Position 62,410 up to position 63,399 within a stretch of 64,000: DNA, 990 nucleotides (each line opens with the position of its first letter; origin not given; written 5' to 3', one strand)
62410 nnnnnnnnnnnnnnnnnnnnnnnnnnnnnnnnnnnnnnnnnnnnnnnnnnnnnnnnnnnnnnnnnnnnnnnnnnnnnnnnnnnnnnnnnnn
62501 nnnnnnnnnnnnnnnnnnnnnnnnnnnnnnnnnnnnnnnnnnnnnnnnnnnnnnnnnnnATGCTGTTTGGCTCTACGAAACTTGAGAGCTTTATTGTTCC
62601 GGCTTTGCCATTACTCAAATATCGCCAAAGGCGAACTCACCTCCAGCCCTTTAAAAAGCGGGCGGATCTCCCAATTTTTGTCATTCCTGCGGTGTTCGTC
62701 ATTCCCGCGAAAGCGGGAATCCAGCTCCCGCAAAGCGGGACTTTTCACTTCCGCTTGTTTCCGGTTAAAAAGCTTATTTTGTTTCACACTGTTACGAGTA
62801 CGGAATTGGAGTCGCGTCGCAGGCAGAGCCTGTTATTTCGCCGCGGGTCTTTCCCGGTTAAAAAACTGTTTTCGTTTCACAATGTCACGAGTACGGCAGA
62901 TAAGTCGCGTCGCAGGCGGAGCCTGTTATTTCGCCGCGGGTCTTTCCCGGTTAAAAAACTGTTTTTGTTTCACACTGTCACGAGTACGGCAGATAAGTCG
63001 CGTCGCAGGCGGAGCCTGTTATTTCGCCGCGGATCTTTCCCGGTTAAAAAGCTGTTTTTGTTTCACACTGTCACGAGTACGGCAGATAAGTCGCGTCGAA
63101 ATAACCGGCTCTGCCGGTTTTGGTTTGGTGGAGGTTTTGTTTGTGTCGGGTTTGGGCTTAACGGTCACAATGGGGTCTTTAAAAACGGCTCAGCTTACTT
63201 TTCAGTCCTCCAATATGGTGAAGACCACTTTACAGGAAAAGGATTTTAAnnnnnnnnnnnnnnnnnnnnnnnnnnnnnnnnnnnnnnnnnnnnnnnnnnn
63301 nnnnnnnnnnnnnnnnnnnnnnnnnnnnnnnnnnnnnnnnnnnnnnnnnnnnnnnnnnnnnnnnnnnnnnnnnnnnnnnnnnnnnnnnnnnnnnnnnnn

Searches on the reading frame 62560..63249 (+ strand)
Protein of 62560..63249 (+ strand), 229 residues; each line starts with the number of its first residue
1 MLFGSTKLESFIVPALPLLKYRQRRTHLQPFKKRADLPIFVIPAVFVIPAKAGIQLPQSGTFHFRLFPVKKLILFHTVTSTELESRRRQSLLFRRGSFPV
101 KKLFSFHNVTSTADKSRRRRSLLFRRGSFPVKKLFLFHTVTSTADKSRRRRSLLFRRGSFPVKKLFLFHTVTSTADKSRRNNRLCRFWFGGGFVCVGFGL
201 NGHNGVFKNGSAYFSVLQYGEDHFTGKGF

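Call 50: search_protein_families(library=pfam, proteins=[window:62560-63249:+], max_evalue=0.001)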
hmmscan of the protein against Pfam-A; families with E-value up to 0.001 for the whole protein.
window:62560-63249:+ (229 aa): 0 families

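Call 60: find_encoding_contigs(protein=window:62560-63249:+, flank=10000, max_places=4)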
Protein window:62560-63249:+ (229 aa): no gene with exactly this product is on record in the collection.
